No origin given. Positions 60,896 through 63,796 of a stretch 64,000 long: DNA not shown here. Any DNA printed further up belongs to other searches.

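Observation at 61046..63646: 866-aa fusion of a formylglycine-type sulfatase with a DJ-1/PfpI (class I glutamine-amidotransferase-like) domain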

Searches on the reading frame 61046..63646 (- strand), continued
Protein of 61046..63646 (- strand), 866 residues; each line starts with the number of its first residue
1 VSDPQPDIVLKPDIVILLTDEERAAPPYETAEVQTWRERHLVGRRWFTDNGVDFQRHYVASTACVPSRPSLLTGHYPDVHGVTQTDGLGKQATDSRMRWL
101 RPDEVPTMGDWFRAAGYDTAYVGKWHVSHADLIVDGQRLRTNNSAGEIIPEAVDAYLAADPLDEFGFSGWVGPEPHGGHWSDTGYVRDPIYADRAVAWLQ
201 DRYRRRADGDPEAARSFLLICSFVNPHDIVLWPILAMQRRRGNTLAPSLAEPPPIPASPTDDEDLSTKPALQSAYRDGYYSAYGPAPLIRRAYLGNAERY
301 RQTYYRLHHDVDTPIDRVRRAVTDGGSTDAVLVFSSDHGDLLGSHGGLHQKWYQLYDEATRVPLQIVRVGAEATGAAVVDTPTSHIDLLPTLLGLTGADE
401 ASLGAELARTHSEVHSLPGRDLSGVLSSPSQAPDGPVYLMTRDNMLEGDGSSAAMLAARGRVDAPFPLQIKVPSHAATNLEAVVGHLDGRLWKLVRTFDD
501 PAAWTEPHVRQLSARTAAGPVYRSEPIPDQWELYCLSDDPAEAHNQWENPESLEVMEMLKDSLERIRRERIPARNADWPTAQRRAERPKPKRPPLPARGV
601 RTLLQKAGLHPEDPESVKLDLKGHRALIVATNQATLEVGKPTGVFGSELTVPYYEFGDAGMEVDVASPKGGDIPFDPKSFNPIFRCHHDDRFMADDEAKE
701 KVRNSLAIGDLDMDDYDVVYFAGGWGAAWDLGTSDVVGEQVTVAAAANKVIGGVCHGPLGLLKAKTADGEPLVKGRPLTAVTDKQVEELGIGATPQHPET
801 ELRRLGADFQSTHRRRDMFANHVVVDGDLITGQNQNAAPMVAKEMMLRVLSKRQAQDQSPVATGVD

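Call 6: find_homologous_proteins(query=window:61046-63646:-, max_evalue=1e-10)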
Query window:61046-63646:- (866 aa): 3575 proteins with E <= 1e-10 among 8000 candidates; the best 120 are listed.
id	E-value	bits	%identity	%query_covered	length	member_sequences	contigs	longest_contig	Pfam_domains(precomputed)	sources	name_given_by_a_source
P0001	0.0e+0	1922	95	100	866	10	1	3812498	PF16347.11,PF00884.29,PF01965.31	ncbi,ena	-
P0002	0.0e+0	1758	86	100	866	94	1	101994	PF16347.11,PF00884.29,PF01965.31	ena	-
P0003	0.0e+0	1751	87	100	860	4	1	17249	PF16347.11,PF00884.29,PF01965.31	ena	-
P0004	0.0e+0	1439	72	99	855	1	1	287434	PF16347.11,PF00884.29,PF01965.31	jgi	jgi:arylsulfatase A-like enzyme/putative intracellular protease/amidase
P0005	0.0e+0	1355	70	98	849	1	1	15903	PF16347.11,PF00884.29,PF01965.31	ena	-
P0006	0.0e+0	1353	69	99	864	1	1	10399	PF00884.29,PF01965.31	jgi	-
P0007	0.0e+0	1338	68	97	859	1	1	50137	PF16347.11,PF00884.29,PF01965.31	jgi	-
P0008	0.0e+0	1337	69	97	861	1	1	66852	PF16347.11,PF00884.29,PF01965.31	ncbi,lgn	-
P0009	0.0e+0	1332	68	98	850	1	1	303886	PF16347.11,PF00884.29,PF01965.31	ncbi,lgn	-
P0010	0.0e+0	1331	69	97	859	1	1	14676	PF16347.11,PF00884.29,PF01965.31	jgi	-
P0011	0.0e+0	1330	69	97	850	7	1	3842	PF16347.11,PF00884.29,PF01965.31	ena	-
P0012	0.0e+0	1328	69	98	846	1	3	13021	PF16347.11,PF00884.29,PF01965.31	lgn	-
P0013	0.0e+0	1328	68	99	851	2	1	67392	PF16347.11,PF00884.29,PF01965.31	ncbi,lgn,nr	ncbi:MAG: hypothetical protein DHS20C19_18500 [Acidimicrobiales bacterium]|nr:MAG: hypothetical prot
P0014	0.0e+0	1317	68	98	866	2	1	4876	PF16347.11,PF00884.29,PF01965.31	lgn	-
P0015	0.0e+0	1314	68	97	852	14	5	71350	PF16347.11,PF00884.29,PF01965.31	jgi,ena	-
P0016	0.0e+0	1312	67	97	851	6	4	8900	PF00884.29,PF01965.31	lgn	-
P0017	0.0e+0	1311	69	98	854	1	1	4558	PF16347.11,PF00884.29,PF01965.31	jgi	-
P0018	0.0e+0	1310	67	97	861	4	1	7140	PF16347.11,PF00884.29,PF01965.31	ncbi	-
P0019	0.0e+0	1309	67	97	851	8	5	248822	PF16347.11,PF00884.29,PF01965.31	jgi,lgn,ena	-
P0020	0.0e+0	1309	67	97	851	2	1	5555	PF00884.29,PF01965.31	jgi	jgi:arylsulfatase A-like enzyme/putative intracellular protease/amidase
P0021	0.0e+0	1306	67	98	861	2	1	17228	PF16347.11,PF00884.29,PF01965.31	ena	-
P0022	0.0e+0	1304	67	98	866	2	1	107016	PF16347.11,PF00884.29,PF01965.31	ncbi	-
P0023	0.0e+0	1293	68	97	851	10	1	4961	PF16347.11,PF00884.29,PF01965.31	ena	-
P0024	0.0e+0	1289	67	98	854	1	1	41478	PF16347.11,PF00884.29,PF01965.31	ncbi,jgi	-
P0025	0.0e+0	1286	68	97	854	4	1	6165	PF16347.11,PF00884.29,PF01965.31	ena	-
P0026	0.0e+0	1285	67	98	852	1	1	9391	PF16347.11,PF00884.29,PF01965.31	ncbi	ncbi:MAG: sulfatase-like hydrolase/transferase [Actinomycetota bacterium]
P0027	0.0e+0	1279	67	97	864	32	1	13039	PF16347.11,PF00884.29,PF01965.31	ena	-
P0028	0.0e+0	1279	67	97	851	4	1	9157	PF16347.11,PF00884.29,PF01965.31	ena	-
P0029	0.0e+0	1262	66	97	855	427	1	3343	PF16347.11,PF00884.29,PF01965.31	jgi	jgi:arylsulfatase A-like enzyme/putative intracellular protease/amidase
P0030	0.0e+0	1246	66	98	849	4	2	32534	PF16347.11,PF00884.29,PF01965.31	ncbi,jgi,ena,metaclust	metaclust:\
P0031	0.0e+0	1238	66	97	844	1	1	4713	PF16347.11,PF00884.29,PF01965.31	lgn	-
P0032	0.0e+0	1204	64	97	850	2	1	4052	PF16347.11,PF00884.29,PF01965.31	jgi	jgi:arylsulfatase A-like enzyme/putative intracellular protease/amidase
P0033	0.0e+0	1163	61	97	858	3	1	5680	PF16347.11,PF00884.29,PF01965.31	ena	-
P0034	0.0e+0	1161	61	98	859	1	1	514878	PF16347.11,PF00884.29,PF01965.31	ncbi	ncbi:MAG: sulfatase-like hydrolase/transferase [Acidimicrobiales bacterium]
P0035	0.0e+0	1161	62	97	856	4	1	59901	PF16347.11,PF00884.29,PF01965.31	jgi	-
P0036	0.0e+0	1159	62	94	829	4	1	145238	PF00884.29,PF01965.31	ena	-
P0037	0.0e+0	1155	61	97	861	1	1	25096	PF16347.11,PF00884.29,PF01965.31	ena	-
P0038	0.0e+0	1153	61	97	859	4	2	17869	PF16347.11,PF00884.29,PF01965.31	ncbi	-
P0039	0.0e+0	1152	62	96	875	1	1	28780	PF16347.11,PF00884.29,PF01965.31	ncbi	-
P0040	0.0e+0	1151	61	97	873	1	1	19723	PF16347.11,PF00884.29,PF01965.31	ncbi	-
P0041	0.0e+0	1148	61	97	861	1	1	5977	PF16347.11,PF00884.29,PF01965.31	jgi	jgi:arylsulfatase A-like enzyme/putative intracellular protease/amidase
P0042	0.0e+0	1147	60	97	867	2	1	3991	PF16347.11,PF00884.29,PF01965.31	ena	-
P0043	0.0e+0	1146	60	98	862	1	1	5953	PF16347.11,PF00884.29,PF01965.31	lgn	-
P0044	0.0e+0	1145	61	97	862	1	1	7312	PF16347.11,PF00884.29,PF01965.31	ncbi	-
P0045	0.0e+0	1144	60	97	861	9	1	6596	PF16347.11,PF00884.29,PF01965.31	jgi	jgi:arylsulfatase A-like enzyme/putative intracellular protease/amidase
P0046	0.0e+0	1144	62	97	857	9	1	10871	PF00884.29,PF01965.31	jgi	jgi:arylsulfatase A-like enzyme/putative intracellular protease/amidase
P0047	0.0e+0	1142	60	98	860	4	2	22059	PF16347.11,PF00884.29,PF01965.31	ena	-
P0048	0.0e+0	1141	61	97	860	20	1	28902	PF16347.11,PF00884.29,PF01965.31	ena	-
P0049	0.0e+0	1141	61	97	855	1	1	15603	PF16347.11,PF00884.29,PF01965.31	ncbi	-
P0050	0.0e+0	1138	59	98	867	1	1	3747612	PF16347.11,PF00884.29,PF01965.31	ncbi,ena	-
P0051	0.0e+0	1138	60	98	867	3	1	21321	PF16347.11,PF00884.29,PF01965.31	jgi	-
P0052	0.0e+0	1138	61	98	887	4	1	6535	PF16347.11,PF00884.29,PF01965.31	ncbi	-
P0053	0.0e+0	1138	60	97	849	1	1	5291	PF16347.11,PF00884.29,PF01965.31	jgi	jgi:arylsulfatase A-like enzyme/putative intracellular protease/amidase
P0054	0.0e+0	1138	61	97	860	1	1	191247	PF16347.11,PF00884.29,PF01965.31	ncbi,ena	-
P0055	0.0e+0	1136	60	98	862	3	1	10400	PF16347.11,PF00884.29,PF01965.31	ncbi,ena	-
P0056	0.0e+0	1136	60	97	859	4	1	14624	PF16347.11,PF00884.29,PF01965.31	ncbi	-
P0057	0.0e+0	1136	61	96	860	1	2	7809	PF16347.11,PF00884.29,PF01965.31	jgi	-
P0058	0.0e+0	1136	61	96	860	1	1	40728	PF16347.11,PF00884.29,PF01965.31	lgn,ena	-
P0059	0.0e+0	1136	61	97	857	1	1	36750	PF16347.11,PF00884.29,PF01965.31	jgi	jgi:arylsulfatase A-like enzyme/putative intracellular protease/amidase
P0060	0.0e+0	1135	61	97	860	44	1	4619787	PF16347.11,PF00884.29,PF01965.31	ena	-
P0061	0.0e+0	1135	61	97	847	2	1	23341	PF16347.11,PF00884.29,PF01965.31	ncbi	-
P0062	0.0e+0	1135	61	97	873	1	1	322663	PF16347.11,PF00884.29,PF01965.31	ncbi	ncbi:MAG: sulfatase-like hydrolase/transferase [Microthrixaceae bacterium]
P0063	0.0e+0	1134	61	96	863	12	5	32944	PF16347.11,PF00884.29,PF01965.31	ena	-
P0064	0.0e+0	1133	60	99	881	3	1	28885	PF16347.11,PF00884.29,PF01965.31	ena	-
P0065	0.0e+0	1133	60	97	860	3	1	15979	PF16347.11,PF00884.29,PF01965.31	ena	-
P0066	0.0e+0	1133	61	97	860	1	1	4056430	PF16347.11,PF00884.29,PF01965.31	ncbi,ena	-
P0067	0.0e+0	1132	61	97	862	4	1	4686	PF16347.11,PF00884.29,PF01965.31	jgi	-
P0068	0.0e+0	1132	59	98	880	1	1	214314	PF16347.11,PF00884.29,PF01965.31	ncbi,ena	-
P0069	0.0e+0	1132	60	97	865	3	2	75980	PF16347.11,PF00884.29,PF01965.31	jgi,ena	-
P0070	0.0e+0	1132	59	98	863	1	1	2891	PF16347.11,PF00884.29,PF01965.31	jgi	-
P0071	0.0e+0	1132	60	98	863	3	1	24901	PF16347.11,PF00884.29,PF01965.31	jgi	-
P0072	0.0e+0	1131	61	97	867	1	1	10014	PF16347.11,PF00884.29,PF01965.31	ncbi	-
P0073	0.0e+0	1130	59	98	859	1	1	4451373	PF16347.11,PF00884.29,PF01965.31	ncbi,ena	-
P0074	0.0e+0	1129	60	97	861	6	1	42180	PF16347.11,PF00884.29,PF01965.31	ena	-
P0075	0.0e+0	1129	60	97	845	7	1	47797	PF16347.11,PF00884.29,PF01965.31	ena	-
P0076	0.0e+0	1129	60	98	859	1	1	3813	PF16347.11,PF00884.29,PF01965.31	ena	-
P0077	0.0e+0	1129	60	98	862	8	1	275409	PF00884.29,PF01965.31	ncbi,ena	-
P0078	0.0e+0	1129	61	97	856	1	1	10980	PF16347.11,PF00884.29,PF01965.31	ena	-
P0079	0.0e+0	1129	61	97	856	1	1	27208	PF16347.11,PF00884.29,PF01965.31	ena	-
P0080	0.0e+0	1128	60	97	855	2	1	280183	PF16347.11,PF00884.29,PF01965.31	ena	-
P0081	0.0e+0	1128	60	98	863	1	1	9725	PF16347.11,PF00884.29,PF01965.31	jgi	jgi:arylsulfatase A-like enzyme/putative intracellular protease/amidase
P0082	0.0e+0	1128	61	98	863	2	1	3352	PF16347.11,PF00884.29,PF01965.31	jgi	jgi:arylsulfatase A-like enzyme/putative intracellular protease/amidase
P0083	0.0e+0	1128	60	97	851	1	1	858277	PF16347.11,PF00884.29,PF01965.31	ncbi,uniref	ncbi:sulfatase-like hydrolase/transferase [Nocardioides sp. CN2-186]|uniref:sulfatase-like hydrolase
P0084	0.0e+0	1127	61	97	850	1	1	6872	PF16347.11,PF00884.29,PF01965.31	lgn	-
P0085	0.0e+0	1127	60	97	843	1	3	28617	PF16347.11,PF00884.29,PF01965.31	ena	-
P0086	0.0e+0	1127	61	97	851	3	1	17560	PF16347.11,PF00884.29,PF01965.31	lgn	-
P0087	0.0e+0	1126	60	98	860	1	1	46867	PF16347.11,PF00884.29,PF01965.31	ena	-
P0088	0.0e+0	1126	59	97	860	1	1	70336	PF16347.11,PF00884.29,PF01965.31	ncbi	-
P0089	0.0e+0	1126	60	97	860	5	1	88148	PF16347.11,PF00884.29,PF01965.31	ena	-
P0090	0.0e+0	1125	60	97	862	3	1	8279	PF16347.11,PF00884.29,PF01965.31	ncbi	-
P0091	0.0e+0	1125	59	97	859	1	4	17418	PF16347.11,PF00884.29,PF01965.31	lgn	-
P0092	0.0e+0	1125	60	98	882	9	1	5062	PF16347.11,PF00884.29,PF01965.31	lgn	-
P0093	0.0e+0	1125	61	97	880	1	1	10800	PF16347.11,PF00884.29,PF01965.31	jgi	jgi:arylsulfatase A-like enzyme/putative intracellular protease/amidase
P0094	0.0e+0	1125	60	98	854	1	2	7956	PF16347.11,PF00884.29,PF01965.31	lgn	-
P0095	0.0e+0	1124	60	97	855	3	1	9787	PF16347.11,PF00884.29,PF01965.31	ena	-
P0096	0.0e+0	1124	60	98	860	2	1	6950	PF00884.29,PF01965.31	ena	-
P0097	0.0e+0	1123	60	98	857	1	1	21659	PF16347.11,PF00884.29,PF01965.31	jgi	-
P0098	0.0e+0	1123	59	98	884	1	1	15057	PF16347.11,PF00884.29,PF01965.31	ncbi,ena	-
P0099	0.0e+0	1123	59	98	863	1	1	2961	PF16347.11,PF00884.29,PF01965.31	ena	-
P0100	0.0e+0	1123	60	97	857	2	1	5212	PF16347.11,PF00884.29,PF01965.31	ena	-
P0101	0.0e+0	1123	60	98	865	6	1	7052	PF16347.11,PF00884.29,PF01965.31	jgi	-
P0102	0.0e+0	1123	60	98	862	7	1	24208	PF16347.11,PF00884.29,PF01965.31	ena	-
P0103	0.0e+0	1123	60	97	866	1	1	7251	PF00884.29,PF01965.31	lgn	-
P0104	0.0e+0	1122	60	97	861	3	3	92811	PF00884.29,PF01965.31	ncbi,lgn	-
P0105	0.0e+0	1122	59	97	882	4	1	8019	PF16347.11,PF00884.29,PF01965.31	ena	-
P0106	0.0e+0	1122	60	97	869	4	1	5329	PF16347.11,PF00884.29,PF01965.31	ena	-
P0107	0.0e+0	1121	60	97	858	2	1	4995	PF16347.11,PF00884.29,PF01965.31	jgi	jgi:arylsulfatase A-like enzyme/putative intracellular protease/amidase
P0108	0.0e+0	1121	60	97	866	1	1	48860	PF16347.11,PF00884.29,PF01965.31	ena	-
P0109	0.0e+0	1120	59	98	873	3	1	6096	PF16347.11,PF00884.29,PF01965.31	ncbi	-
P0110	0.0e+0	1120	59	98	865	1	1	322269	PF16347.11,PF00884.29,PF01965.31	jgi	jgi:arylsulfatase A-like enzyme/putative intracellular protease/amidase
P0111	0.0e+0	1120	60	97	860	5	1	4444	PF16347.11,PF00884.29,PF01965.31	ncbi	-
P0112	0.0e+0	1119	60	99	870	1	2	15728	PF16347.11,PF00884.29,PF01965.31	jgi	jgi:arylsulfatase A-like enzyme/putative intracellular protease/amidase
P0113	0.0e+0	1119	60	98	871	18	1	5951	PF16347.11,PF00884.29,PF01965.31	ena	-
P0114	0.0e+0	1119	59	98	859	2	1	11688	PF16347.11,PF00884.29,PF01965.31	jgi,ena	jgi:arylsulfatase A-like enzyme/putative intracellular protease/amidase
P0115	0.0e+0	1119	59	97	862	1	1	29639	PF16347.11,PF00884.29,PF01965.31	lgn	-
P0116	0.0e+0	1119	60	97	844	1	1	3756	PF16347.11,PF00884.29,PF01965.31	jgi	jgi:arylsulfatase A-like enzyme/putative intracellular protease/amidase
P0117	0.0e+0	1119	60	98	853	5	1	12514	PF16347.11,PF00884.29,PF01965.31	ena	-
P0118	0.0e+0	1119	60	97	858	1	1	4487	PF16347.11,PF00884.29,PF01965.31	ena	-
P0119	0.0e+0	1119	60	97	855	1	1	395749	PF16347.11,PF00884.29,PF01965.31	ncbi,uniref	ncbi:sulfatase-like hydrolase/transferase [Nocardioides conyzicola]|uniref:Sulfatase n=1 Tax=Nocardi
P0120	0.0e+0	1118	60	98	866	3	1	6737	PF16347.11,PF00884.29,PF01965.31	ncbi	-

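Call 18: find_encoding_contigs(protein=P0001, flank=10000, max_places=3)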
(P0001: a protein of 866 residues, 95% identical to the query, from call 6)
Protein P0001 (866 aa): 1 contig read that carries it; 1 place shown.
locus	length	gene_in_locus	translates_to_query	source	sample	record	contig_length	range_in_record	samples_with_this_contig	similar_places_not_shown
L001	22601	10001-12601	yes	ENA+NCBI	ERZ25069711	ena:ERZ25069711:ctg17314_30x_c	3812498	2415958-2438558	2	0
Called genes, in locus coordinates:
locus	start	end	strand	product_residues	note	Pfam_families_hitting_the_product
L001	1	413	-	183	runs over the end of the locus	PF11848:DUF3368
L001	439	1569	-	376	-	PF01381:HTH_3, PF12844:HTH_19, PF13560:HTH_31, PF06114:Peptidase_M78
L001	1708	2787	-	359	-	PF16363:GDP_Man_Dehyd (faint), PF01370:Epimerase (weak)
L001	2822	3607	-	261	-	PF00106:adh_short, PF08659:KR, PF01370:Epimerase, PF13561:adh_short_C2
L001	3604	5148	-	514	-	PF00501:AMP-binding, PF13193:AMP-binding_C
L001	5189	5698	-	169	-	-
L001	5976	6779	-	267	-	PF00149:Metallophos, PF12850:Metallophos_2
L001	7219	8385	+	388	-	-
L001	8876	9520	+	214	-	-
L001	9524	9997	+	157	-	PF10604:Polyketide_cyc2, PF03364:Polyketide_cyc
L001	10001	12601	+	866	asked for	PF00884:Sulfatase, PF16347:SGSH_C (faint), PF01965:DJ-1_PfpI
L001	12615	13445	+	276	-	PF23023:Anti-Pycsar_Apyc1, PF00753:Lactamase_B, PF12706:Lactamase_B_2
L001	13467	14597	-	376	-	PF02771:Acyl-CoA_dh_N (weak), PF00441:Acyl-CoA_dh_1 (faint), PF08028:Acyl-CoA_dh_2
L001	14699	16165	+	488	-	PF18313:TLP1_add_C (weak)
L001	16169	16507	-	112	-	PF02452:PemK_toxin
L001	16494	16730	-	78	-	-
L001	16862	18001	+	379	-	PF02661:Fic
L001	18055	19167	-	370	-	PF00149:Metallophos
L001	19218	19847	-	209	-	PF00753:Lactamase_B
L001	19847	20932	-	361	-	PF08240:ADH_N, PF16912:Glu_dehyd_C (weak), PF00107:ADH_zinc_N, PF13602:ADH_zinc_N_2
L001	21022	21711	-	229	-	PF13578:Methyltransf_24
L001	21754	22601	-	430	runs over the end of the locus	PF13657:Couple_hipA, PF07804:HipA_C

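Call 19: find_encoding_contigs(protein=P0050, flank=8000, max_places=2)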
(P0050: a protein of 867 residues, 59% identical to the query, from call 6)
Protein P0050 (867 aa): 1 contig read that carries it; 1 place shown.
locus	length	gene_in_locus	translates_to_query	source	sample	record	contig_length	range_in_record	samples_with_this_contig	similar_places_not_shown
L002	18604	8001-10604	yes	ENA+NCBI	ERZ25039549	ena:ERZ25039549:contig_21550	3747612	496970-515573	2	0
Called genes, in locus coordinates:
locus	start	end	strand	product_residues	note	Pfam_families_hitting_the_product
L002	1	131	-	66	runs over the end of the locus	-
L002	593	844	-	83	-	-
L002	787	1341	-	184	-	-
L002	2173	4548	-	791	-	PF00122:E1-E2_ATPase, PF00702:Hydrolase, PF13246:Cation_ATPase, PF08282:Hydrolase_3 (faint), PF00689:Cation_ATPase_C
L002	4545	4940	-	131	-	PF00690:Cation_ATPase_N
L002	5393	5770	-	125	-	-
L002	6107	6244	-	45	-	-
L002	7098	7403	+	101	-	-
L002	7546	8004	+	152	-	PF10604:Polyketide_cyc2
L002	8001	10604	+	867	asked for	PF00884:Sulfatase, PF16347:SGSH_C (faint), PF01965:DJ-1_PfpI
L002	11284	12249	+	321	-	PF02687:FtsX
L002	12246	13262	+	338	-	PF00005:ABC_tran, PF02463:SMC_N (faint), PF13304:AAA_21 (faint), PF00027:cNMP_binding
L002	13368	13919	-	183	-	-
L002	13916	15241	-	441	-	PF00174:Oxidored_molyb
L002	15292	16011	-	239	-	-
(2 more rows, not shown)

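Call 20: find_encoding_contigs(protein=P0083, flank=8000, max_places=2)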
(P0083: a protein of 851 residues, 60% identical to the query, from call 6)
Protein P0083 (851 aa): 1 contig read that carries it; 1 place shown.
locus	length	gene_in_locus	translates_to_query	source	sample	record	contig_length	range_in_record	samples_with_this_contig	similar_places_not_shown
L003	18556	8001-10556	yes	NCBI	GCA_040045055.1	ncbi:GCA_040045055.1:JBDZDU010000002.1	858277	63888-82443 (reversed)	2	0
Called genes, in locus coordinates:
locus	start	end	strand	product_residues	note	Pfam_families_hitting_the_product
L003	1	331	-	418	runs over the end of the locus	PF00753:Lactamase_B, PF14863:Alkyl_sulf_dimr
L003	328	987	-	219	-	-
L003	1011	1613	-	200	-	PF00440:TetR_N (weak)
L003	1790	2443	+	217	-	PF09335:VTT_dom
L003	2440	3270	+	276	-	PF23023:Anti-Pycsar_Apyc1, PF00753:Lactamase_B, PF12706:Lactamase_B_2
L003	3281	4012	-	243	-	PF12867:DinB_2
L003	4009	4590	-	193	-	PF04892:VanZ-LLP1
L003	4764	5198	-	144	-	-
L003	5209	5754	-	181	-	-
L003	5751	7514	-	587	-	PF00884:Sulfatase, PF16347:SGSH_C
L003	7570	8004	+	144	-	PF10604:Polyketide_cyc2, PF03364:Polyketide_cyc (weak)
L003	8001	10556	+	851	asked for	PF00884:Sulfatase, PF16347:SGSH_C (weak), PF01965:DJ-1_PfpI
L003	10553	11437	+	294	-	PF21863:HTH_67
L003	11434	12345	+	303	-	PF00561:Abhydrolase_1, PF12146:Hydrolase_4 (weak), PF12697:Abhydrolase_6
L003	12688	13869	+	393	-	PF02720:DUF222 (weak)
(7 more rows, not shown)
